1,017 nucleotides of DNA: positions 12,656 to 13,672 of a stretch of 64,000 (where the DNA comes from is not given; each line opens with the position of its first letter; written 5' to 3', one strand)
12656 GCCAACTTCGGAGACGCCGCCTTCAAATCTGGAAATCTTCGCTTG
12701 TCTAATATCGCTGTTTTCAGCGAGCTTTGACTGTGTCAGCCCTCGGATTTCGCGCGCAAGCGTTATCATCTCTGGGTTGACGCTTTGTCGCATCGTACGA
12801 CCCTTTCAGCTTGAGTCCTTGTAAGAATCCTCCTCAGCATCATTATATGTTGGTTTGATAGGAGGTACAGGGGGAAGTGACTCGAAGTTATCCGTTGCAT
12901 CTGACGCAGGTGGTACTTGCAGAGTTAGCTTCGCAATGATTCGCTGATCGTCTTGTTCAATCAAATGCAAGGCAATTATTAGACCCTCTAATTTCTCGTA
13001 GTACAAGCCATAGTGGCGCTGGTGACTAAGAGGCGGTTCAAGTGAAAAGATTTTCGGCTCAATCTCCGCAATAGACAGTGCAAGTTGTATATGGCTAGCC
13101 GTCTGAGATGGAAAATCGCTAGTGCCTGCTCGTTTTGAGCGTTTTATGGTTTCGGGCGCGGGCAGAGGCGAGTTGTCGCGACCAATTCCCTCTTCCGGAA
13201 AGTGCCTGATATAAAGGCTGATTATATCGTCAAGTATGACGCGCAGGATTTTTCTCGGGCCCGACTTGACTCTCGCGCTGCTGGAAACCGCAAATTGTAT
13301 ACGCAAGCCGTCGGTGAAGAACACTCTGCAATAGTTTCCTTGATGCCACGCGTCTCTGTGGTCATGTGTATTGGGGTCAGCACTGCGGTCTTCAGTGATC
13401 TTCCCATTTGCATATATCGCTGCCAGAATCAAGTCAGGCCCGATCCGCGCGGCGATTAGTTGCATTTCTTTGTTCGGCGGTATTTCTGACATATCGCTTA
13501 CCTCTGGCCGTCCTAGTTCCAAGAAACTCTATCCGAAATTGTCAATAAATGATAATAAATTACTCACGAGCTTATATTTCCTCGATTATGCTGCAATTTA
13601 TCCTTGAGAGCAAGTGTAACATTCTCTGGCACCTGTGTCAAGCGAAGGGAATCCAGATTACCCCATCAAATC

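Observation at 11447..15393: Low-GC module beside the orphan portal: small protein, XRE-ImmA pseudo-protease, unknown 228-aa protein, and a methyltransferase fused to an Mrr-like nuclease domain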

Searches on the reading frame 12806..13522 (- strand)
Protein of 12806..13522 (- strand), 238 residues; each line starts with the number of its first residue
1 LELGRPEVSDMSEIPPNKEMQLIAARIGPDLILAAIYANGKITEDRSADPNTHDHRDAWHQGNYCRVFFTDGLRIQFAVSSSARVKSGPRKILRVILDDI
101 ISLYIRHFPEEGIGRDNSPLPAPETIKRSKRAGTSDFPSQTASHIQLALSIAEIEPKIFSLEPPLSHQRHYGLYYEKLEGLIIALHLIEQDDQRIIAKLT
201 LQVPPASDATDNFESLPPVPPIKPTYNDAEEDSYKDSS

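Call 3: search_protein_families(library=pfam, proteins=[window:12806-13522:-], max_evalue=0.1)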
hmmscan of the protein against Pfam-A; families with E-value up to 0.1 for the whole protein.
window:12806-13522:- (238 aa): 0 families

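Call 4: search_protein_families(library=padloc, proteins=[window:12806-13522:-], max_evalue=0.1)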
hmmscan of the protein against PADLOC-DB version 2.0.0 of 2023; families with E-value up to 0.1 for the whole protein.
window:12806-13522:- (238 aa): 0 families

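Call 5: search_protein_families(library=ncbifam, proteins=[window:12806-13522:-], max_evalue=0.1)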
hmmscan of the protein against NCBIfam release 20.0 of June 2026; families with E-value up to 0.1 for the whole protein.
window:12806-13522:- (238 aa): 0 families

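Call 6: find_homologous_proteins(query=window:12806-13492:-, max_evalue=0.01)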
Query window:12806-13492:- (228 aa): 5 proteins with E <= 0.01 among 340 candidates.
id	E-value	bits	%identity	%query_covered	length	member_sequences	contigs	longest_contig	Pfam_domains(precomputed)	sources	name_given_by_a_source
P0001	7.1e-148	508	100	100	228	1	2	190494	-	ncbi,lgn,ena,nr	ncbi:MAG: hypothetical protein OXI34_06145 [Chloroflexota bacterium]|nr:hypothetical protein [Chloro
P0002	7.4e-43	165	43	96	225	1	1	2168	-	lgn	-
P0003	2.9e-38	150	42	82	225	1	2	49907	-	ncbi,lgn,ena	-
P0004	2.6e-35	140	39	96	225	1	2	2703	-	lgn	-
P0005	3.2e-31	127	36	98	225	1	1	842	-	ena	-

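Call 7: search_protein_families(library=phrogs, proteins=[window:12806-13522:-], max_evalue=0.1)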
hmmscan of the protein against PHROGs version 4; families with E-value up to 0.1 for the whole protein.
window:12806-13522:- (238 aa): 0 families

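Call 9: find_encoding_contigs(protein=P0003, flank=8000, max_places=4)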
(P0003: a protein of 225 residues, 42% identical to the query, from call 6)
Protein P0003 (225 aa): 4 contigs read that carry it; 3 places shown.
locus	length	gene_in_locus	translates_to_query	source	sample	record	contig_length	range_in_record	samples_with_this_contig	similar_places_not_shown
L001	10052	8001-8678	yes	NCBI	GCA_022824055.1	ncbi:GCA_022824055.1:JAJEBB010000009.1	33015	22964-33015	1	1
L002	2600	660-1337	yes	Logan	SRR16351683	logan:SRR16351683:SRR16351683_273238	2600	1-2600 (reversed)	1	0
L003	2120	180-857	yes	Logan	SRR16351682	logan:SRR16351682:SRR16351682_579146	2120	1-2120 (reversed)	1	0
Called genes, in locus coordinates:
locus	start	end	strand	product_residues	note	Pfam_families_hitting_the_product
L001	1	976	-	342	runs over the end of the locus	PF01297:ZnuA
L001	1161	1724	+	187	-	PF13489:Methyltransf_23, PF08241:Methyltransf_11, PF08242:Methyltransf_12, PF13649:Methyltransf_25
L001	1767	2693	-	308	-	-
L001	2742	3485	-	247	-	PF17210:SdrD_B (faint)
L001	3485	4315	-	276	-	PF01476:LysM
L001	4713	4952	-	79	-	-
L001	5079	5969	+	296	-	PF00512:HisKA, PF02518:HATPase_c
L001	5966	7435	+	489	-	PF04151:PPC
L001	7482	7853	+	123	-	-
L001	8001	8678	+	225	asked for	-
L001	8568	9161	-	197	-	-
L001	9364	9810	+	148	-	PF06114:Peptidase_M78 (faint)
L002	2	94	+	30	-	?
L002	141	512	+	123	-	-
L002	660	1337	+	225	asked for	-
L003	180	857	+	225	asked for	-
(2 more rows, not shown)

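Call 10: find_encoding_contigs(protein=P0002, flank=8000, max_places=4)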
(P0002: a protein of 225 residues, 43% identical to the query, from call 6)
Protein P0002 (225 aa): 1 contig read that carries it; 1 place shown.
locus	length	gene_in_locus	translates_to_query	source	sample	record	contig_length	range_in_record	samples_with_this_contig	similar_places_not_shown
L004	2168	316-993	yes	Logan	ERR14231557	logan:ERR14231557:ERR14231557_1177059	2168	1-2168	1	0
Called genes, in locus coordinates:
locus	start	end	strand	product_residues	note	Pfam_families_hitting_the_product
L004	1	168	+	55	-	?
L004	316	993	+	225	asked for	-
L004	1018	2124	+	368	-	PF01381:HTH_3 (weak), PF12844:HTH_19 (faint), PF13560:HTH_31 (faint), PF06114:Peptidase_M78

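Call 11: find_encoding_contigs(protein=P0004, flank=8000, max_places=4)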
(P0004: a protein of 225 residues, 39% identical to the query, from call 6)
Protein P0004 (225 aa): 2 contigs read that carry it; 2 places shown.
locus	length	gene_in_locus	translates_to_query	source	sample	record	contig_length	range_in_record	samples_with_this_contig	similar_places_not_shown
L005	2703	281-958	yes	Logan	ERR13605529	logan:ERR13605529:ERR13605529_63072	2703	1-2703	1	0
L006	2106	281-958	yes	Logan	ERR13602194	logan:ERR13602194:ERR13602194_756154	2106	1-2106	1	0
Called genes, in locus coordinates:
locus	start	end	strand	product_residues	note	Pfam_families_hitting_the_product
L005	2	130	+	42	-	?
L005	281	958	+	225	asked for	-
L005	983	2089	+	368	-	PF01381:HTH_3 (faint), PF12844:HTH_19 (weak), PF06114:Peptidase_M78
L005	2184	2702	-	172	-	?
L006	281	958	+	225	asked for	-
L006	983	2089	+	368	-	PF01381:HTH_3 (faint), PF12844:HTH_19 (weak), PF06114:Peptidase_M78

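Call 12: find_encoding_contigs(protein=P0001, flank=10000, max_places=4)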
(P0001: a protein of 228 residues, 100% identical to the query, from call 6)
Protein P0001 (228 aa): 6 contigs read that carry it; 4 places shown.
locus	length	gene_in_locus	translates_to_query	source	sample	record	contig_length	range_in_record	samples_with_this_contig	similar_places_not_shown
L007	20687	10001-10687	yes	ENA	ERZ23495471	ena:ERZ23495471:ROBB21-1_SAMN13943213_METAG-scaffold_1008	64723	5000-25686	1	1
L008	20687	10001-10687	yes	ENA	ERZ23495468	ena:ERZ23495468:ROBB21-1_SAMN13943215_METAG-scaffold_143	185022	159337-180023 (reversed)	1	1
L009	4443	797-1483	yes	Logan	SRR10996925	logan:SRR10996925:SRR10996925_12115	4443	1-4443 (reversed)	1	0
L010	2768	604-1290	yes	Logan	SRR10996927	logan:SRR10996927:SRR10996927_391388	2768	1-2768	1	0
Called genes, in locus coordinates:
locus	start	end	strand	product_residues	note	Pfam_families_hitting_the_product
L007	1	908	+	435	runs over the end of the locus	PF03747:ADP_ribosyl_GH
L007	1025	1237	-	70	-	-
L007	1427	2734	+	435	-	PF03747:ADP_ribosyl_GH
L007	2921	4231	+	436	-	PF03747:ADP_ribosyl_GH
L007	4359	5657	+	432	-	PF03747:ADP_ribosyl_GH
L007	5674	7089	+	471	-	-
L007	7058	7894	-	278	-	PF05721:PhyH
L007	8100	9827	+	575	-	PF01555:N6_N4_Mtase, PF04471:Mrr_cat, PF22722:NA-iREase1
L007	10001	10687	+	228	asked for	-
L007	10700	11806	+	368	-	PF01381:HTH_3 (faint), PF12844:HTH_19 (faint), PF13560:HTH_31 (weak), PF06114:Peptidase_M78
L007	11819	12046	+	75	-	-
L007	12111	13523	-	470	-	PF04860:Phage_portal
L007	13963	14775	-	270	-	PF16697:Yop-YscD_cpl, PF00498:FHA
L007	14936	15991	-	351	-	PF01551:Peptidase_M23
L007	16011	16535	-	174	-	PF11716:MDMPI_N (weak), PF12867:DinB_2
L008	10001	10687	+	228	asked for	-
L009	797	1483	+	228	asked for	-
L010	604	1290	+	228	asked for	-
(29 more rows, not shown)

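Call 26: find_related_loci(query=A1, collection=genome_contigs, flank=8000)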
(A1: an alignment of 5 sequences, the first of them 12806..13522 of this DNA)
Query A1 (238 aa) in genome_contigs; peptide patterns used: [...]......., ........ (x = any residue, [..] = any of these).
109 stretches matched a pattern, but none encodes a relative of the query by tblastn (E <= 1e-3).

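Call 28: find_related_loci(query=A1, collection=metagenome_contigs, flank=8000)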
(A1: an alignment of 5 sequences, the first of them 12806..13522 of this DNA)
Query A1 (238 aa) in metagenome_contigs; peptide patterns used: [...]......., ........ (x = any residue, [..] = any of these).
150 stretches matched a pattern, but none encodes a relative of the query by tblastn (E <= 1e-3).

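Call 29: find_related_loci(query=A1, collection=viral_contigs, flank=8000)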
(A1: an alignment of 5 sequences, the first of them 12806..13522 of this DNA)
Query A1 (238 aa) in viral_contigs; peptide patterns used: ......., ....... (x = any residue, [..] = any of these).
104 stretches matched a pattern, but none encodes a relative of the query by tblastn (E <= 1e-3).

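Call 34: search_protein_representatives(alignment_id=A1)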
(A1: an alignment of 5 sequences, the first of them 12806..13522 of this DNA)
Query: 5 sequences, 225 profile positions. Proteins with E-value up to 0.001 (for the whole library): 9; up to 1e-10: 7; up to 1e-30: 3. The best 9 are listed.
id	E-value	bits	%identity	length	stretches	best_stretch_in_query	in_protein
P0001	1.5e-106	371.3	-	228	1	1-225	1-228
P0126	9.1e-76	270.6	-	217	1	1-220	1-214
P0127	6.1e-42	160.0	-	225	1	1-219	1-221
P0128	1.3e-23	100.0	-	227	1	8-218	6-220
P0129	8.8e-18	80.9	-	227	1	1-219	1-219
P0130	1.6e-12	63.7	-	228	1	1-222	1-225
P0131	1.2e-11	60.9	-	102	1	1-101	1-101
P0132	3.5e-07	46.3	-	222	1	24-216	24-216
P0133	4.3e-07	46.0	-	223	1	43-220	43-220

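Call 37: predict_structure(alignment_id=A4)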
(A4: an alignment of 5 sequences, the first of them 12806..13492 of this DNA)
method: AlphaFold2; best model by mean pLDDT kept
length: 228 residues; sequences in the alignment: 5
mean_pLDDT: 36.8   pTM: 0.36
mean pLDDT of the five models: 36.8, 35.2, 31.9, 29.5, 29.4
residues with pLDDT >= 90: 0; 70-90: 0; 50-70: 24; < 50: 204
segments of 3 or more residues with pLDDT < 50: 1-58, 62-84, 86-163, 166-171, 193-228
pLDDT, mean of each block of 10 residues (from residue 1): 33 34 34 34 38 44 47 43 45 37 28 23 23 26 28 38 47 53 52 40 35 29 35
secondary structure, 60 per line:
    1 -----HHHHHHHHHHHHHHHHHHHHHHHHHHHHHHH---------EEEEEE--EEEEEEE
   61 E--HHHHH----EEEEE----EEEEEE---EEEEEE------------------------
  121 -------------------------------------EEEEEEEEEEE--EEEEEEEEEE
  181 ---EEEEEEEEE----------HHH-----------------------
elements in order: H6-36 E46-51 E54-61 H64-68 E73-77 E82-87 E91-96 E158-168 E171-180 E184-192

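Call 38: find_homologous_proteins(query=A5, max_evalue=0.01)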
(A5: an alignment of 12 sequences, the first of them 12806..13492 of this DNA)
Query A5 (12 sequences) (228 aa, profile of the alignment): 10 proteins with E <= 0.01 among 5819 candidates.
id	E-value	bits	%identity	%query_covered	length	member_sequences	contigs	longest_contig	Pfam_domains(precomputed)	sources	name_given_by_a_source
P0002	2.6e-102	359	43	96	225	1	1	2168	-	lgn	-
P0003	2.8e-101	356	42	82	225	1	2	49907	-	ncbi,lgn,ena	-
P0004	6.8e-99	348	39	96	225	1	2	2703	-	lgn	-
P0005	1.1e-96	341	36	98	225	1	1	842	-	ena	-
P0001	5.5e-83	296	100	100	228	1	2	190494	-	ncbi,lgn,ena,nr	ncbi:MAG: hypothetical protein OXI34_06145 [Chloroflexota bacterium]|nr:hypothetical protein [Chloro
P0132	2.5e-74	268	22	88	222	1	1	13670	-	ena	-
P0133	7.9e-74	266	27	77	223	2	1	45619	-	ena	-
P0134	1.3e-53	200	30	79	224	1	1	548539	-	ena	-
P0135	1.4e-31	128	24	58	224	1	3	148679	-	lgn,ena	-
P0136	1.8e-29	121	71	3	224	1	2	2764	-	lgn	-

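Call 39: find_encoding_contigs(protein=P0132, flank=6000, max_places=2)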
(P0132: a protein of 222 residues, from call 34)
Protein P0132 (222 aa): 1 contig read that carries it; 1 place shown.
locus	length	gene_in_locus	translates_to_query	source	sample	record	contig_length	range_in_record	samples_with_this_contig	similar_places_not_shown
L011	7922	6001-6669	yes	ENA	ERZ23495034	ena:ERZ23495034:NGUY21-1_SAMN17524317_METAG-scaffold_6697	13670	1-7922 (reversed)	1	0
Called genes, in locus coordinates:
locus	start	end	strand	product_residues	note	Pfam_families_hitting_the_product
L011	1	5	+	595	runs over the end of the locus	PF10088:DUF2326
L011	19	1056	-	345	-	PF00814:TsaD, PF22521:HypF_C_2 (weak)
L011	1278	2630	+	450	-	-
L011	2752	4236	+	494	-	PF01262:AlaDh_PNT_C (faint), PF00890:FAD_binding_2 (weak), PF01134:GIDA (faint), PF07992:Pyr_redox_2, PF12831:FAD_oxidored, PF13738:Pyr_redox_3, PF00070:Pyr_redox, PF02852:Pyr_redox_dim, +4 more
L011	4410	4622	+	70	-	-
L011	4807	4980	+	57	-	-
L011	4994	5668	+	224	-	PF00520:Ion_trans, PF07885:Ion_trans_2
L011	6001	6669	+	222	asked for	-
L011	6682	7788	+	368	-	PF01381:HTH_3 (weak), PF12844:HTH_19 (faint), PF13560:HTH_31 (weak), PF06114:Peptidase_M78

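Call 40: find_encoding_contigs(protein=P0133, flank=6000, max_places=2)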
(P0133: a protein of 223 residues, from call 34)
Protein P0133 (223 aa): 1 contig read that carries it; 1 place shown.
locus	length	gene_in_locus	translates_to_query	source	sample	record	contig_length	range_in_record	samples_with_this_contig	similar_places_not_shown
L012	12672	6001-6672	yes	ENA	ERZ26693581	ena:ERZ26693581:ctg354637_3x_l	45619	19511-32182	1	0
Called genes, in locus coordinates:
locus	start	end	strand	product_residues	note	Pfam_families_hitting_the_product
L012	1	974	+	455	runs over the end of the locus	-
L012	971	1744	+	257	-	-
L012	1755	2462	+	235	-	PF00520:Ion_trans, PF07885:Ion_trans_2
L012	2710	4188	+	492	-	PF01262:AlaDh_PNT_C (faint), PF03486:HI0933_like (faint), PF07992:Pyr_redox_2, PF00890:FAD_binding_2 (weak), PF12831:FAD_oxidored, PF13738:Pyr_redox_3, PF00070:Pyr_redox, PF02852:Pyr_redox_dim, +4 more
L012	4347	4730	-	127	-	PF10097:DUF2335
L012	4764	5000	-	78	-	-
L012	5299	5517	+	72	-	-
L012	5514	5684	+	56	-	-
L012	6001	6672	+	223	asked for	-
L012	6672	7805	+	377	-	PF01381:HTH_3 (weak), PF12844:HTH_19 (weak), PF13560:HTH_31, PF06114:Peptidase_M78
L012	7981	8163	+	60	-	-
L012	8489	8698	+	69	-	-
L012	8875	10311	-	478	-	PF04860:Phage_portal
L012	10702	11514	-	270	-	PF16697:Yop-YscD_cpl, PF00498:FHA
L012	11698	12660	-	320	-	PF01551:Peptidase_M23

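Call 41: find_encoding_contigs(protein=P0134, flank=6000, max_places=2)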
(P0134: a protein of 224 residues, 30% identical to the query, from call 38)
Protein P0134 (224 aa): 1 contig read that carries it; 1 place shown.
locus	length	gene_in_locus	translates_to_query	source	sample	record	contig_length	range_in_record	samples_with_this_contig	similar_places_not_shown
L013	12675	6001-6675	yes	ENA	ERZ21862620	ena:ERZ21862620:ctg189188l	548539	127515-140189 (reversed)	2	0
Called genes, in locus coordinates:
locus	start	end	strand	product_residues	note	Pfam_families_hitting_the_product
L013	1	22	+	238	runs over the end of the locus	PF23500:DUF7133 (weak)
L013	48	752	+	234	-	PF00520:Ion_trans, PF07885:Ion_trans_2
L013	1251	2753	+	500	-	PF00890:FAD_binding_2 (weak), PF01134:GIDA (weak), PF01262:AlaDh_PNT_C (faint), PF07992:Pyr_redox_2, PF12831:FAD_oxidored, PF13738:Pyr_redox_3 (weak), PF00070:Pyr_redox, PF02852:Pyr_redox_dim, +4 more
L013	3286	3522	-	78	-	-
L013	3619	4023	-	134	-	-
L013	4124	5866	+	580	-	PF01555:N6_N4_Mtase, PF04471:Mrr_cat, PF22722:NA-iREase1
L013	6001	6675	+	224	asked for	-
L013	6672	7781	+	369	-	PF01381:HTH_3, PF12844:HTH_19 (weak), PF13560:HTH_31, PF06114:Peptidase_M78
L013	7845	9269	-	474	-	PF04860:Phage_portal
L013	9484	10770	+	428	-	PF04392:ABC_sub_bind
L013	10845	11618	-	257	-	PF16697:Yop-YscD_cpl, PF00498:FHA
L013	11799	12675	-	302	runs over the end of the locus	PF01551:Peptidase_M23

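Call 42: find_encoding_contigs(protein=P0135, flank=6000, max_places=2)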
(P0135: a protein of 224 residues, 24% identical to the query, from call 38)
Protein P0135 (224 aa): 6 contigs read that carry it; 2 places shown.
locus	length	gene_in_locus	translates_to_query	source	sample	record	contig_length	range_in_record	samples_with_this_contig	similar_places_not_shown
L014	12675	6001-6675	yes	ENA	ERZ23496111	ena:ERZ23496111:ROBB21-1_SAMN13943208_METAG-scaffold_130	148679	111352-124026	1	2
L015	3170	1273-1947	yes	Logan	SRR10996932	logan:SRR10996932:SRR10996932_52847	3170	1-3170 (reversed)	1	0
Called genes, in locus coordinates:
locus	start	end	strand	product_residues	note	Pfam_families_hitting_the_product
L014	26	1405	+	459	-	-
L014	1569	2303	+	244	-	-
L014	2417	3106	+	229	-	PF00520:Ion_trans, PF07885:Ion_trans_2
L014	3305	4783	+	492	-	PF01262:AlaDh_PNT_C (faint), PF03486:HI0933_like (faint), PF07992:Pyr_redox_2, PF00890:FAD_binding_2, PF12831:FAD_oxidored, PF13738:Pyr_redox_3, PF00070:Pyr_redox, PF02852:Pyr_redox_dim, +4 more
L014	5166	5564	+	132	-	PF07798:CCDC90-like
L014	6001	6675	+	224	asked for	-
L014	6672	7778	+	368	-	PF01381:HTH_3 (weak), PF12844:HTH_19 (faint), PF13560:HTH_31 (weak), PF06114:Peptidase_M78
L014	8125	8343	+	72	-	-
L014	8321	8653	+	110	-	-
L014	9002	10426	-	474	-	PF04860:Phage_portal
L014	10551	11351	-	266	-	PF16697:Yop-YscD_cpl, PF00498:FHA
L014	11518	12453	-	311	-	PF01551:Peptidase_M23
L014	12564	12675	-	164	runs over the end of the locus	PF12867:DinB_2, PF11716:MDMPI_N (weak)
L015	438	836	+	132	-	PF07798:CCDC90-like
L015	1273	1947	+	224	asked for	-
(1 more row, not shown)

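Call 56: search_protein_families(library=padloc, alignment_id=A5, max_evalue=1)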
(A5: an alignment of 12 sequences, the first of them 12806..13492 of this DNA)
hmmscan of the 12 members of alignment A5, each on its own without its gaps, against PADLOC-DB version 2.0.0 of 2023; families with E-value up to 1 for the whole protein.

A. member 1, window:12806-13492:- (228 aa): 0 families

B. families by the number of members that match (of 12 scanned): 0 families

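Call 57: search_protein_families(library=pfam, alignment_id=A5, max_evalue=1)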
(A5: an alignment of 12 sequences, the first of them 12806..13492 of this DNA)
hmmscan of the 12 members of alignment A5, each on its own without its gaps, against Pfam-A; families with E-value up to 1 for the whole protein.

A. member 1, window:12806-13492:- (228 aa): 0 families

B. families by the number of members that match (of 12 scanned): 2 families
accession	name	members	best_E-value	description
PF08257.16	Sulfakinin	1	0.2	Sulfakinin family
PF04354.18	ZipA_C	1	0.29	ZipA, C-terminal FtsZ-binding domain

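Call 65: predict_structure(alignment_id=A7)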
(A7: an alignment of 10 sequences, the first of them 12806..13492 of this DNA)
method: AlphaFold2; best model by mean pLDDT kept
length: 228 residues; sequences in the alignment: 10
mean_pLDDT: 56.5   pTM: 0.58
mean pLDDT of the five models: 56.5, 54.5, 54.1, 52.5, 50.1
residues with pLDDT >= 90: 0; 70-90: 73; 50-70: 65; < 50: 90
segments of 3 or more residues with pLDDT < 50: 98-120, 123-155, 199-228
pLDDT, mean of each block of 10 residues (from residue 1): 60 83 87 78 58 72 77 63 65 59 37 40 37 24 28 50 72 76 64 65 38 31 32
secondary structure, 60 per line:
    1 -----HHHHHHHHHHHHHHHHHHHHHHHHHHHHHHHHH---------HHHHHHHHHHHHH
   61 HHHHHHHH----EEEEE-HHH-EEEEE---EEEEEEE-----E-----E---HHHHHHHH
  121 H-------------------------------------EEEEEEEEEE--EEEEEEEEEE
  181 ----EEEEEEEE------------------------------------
elements in order: H6-38 H48-68 E73-77 E83-87 E91-97 H113-121 E159-168 E171-180 E185-192
